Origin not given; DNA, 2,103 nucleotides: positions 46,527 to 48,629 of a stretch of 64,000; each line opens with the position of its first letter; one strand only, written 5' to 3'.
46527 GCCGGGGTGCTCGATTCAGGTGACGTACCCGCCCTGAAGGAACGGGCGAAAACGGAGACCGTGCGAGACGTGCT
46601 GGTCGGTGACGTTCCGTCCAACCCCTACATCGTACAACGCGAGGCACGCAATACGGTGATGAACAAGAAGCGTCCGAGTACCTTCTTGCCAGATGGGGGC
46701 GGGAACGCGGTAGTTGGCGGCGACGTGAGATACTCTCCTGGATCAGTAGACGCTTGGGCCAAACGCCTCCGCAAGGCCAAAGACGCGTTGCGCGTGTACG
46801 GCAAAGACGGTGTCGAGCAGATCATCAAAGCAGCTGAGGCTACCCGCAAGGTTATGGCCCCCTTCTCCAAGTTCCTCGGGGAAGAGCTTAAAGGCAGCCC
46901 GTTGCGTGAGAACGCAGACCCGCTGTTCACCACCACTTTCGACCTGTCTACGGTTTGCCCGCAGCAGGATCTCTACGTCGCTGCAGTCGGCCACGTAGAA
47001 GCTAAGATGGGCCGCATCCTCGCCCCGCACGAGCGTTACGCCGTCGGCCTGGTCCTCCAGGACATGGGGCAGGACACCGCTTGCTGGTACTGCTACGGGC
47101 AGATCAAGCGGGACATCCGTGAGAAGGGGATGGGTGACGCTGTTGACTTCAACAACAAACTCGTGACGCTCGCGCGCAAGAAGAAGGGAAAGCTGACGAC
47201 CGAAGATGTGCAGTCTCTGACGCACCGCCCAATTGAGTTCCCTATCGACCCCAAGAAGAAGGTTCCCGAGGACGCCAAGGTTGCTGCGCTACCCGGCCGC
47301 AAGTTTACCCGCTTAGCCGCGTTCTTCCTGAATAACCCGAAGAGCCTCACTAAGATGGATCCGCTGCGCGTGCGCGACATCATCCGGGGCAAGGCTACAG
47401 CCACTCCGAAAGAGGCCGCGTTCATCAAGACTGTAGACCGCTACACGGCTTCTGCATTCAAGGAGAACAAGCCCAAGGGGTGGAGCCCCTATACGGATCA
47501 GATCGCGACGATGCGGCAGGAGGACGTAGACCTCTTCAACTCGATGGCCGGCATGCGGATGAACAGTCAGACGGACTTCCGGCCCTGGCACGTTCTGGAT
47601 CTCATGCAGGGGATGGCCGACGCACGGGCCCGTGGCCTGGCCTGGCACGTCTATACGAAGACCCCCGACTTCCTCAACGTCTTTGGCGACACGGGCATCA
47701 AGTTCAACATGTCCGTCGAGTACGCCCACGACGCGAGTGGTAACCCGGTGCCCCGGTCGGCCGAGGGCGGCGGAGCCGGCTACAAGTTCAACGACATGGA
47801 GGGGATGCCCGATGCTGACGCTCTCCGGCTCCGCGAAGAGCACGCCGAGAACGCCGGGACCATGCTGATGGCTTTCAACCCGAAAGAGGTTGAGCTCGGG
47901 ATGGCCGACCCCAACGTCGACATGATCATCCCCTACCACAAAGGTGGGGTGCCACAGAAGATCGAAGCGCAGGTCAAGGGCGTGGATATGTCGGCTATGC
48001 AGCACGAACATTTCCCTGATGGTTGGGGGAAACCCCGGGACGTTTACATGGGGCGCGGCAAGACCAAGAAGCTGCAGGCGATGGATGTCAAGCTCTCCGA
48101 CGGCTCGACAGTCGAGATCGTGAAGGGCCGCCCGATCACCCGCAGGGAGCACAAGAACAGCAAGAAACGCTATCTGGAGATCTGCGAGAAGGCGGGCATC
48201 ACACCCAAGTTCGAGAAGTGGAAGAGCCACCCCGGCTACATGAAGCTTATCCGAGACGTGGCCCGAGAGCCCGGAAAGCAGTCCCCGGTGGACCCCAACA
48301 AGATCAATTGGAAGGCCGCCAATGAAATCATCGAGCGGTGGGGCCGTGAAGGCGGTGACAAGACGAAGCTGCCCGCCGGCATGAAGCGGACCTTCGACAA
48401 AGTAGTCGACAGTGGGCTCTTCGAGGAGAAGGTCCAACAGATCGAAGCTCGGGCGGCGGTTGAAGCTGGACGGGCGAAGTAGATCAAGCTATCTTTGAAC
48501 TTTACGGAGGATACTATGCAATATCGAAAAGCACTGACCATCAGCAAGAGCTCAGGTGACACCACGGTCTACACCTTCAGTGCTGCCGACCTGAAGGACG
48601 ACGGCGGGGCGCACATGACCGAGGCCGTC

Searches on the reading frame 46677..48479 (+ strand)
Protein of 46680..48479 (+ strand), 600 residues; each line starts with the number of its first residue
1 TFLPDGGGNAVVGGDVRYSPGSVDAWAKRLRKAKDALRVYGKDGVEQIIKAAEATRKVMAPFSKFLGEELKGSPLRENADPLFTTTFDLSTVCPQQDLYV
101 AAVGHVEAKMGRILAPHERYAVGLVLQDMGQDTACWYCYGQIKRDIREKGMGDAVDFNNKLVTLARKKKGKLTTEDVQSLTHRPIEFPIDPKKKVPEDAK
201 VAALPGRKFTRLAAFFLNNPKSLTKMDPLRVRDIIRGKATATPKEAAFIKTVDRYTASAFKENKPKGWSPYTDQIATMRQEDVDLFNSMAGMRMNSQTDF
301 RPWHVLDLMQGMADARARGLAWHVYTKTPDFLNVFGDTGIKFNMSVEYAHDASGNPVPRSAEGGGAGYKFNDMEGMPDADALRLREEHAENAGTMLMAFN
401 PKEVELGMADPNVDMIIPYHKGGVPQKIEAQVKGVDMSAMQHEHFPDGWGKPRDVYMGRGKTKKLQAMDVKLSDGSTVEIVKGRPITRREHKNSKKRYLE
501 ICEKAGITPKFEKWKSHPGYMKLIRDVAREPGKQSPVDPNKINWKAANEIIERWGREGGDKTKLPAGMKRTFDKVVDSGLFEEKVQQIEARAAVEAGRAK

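Call 102: search_protein_families(library=pfam, max_evalue=10, proteins=[window:46680-48479:+])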
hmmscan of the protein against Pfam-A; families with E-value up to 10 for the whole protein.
window:46680-48479:+ (600 aa): 2 families
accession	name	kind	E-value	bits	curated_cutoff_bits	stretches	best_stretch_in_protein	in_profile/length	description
PF11637.13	UvsW-1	-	0.022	15.3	25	1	223-247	28-52/56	UvsW.1 domain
PF19939.4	DUF6401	-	0.12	13.3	29.2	0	231-273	14-55/82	Family of unknown function (DUF6401)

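Call 109: predict_structure(alignment_id=A3)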
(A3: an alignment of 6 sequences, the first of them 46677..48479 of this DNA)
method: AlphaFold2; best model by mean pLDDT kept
length: 601 residues; sequences in the alignment: 6
mean_pLDDT: 43.0   pTM: 0.33
mean pLDDT of the five models: 43.0, 42.7, 42.1, 39.7, 37.0
residues with pLDDT >= 90: 0; 70-90: 20; 50-70: 177; < 50: 404
segments of 3 or more residues with pLDDT < 50: 1-46, 48-99, 105-107, 109-112, 114-156, 184-215, 219-279, 286-292, 296-308, 364-367, 419-543, 597-601
pLDDT, mean of each block of 10 residues (from residue 1): 24 24 35 38 44 38 27 31 33 40 49 44 47 34 31 47 64 65 46 36 33 48 44 31 23 26 32 42 49 45 45 53 59 57 69 63 57 67 73 61 59 59 33 33 29 25 27 32 27 39 37 30 24 27 49 54 54 59 60 50 39
secondary structure, 60 per line:
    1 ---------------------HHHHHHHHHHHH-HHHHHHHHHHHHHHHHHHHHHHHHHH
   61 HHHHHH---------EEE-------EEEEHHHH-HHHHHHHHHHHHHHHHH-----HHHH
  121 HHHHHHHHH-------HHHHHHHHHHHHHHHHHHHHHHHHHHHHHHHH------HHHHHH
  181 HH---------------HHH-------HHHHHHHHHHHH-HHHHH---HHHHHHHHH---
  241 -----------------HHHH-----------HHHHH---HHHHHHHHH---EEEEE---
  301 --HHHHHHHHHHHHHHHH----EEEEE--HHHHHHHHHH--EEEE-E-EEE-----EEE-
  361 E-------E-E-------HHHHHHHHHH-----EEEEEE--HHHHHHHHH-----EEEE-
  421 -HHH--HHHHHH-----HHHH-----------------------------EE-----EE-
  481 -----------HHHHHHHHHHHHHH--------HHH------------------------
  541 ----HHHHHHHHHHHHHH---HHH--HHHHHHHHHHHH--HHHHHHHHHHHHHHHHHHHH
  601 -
elements in order: H22-33 H35-66 E76-78 E86-89 H90-93 H95-111 H117-129 H137-168 H175-182 H208-219 H221-225 H229-237 H258-261 H273-277 H281-289 E293-297 H303-318 E323-327 H330-339 E342-345 E349-351 E357-359 H379-388 E394-399 H402-410 E416-419 H427-432 H438-441 H492-505 H545-558 H567-578 H581-600
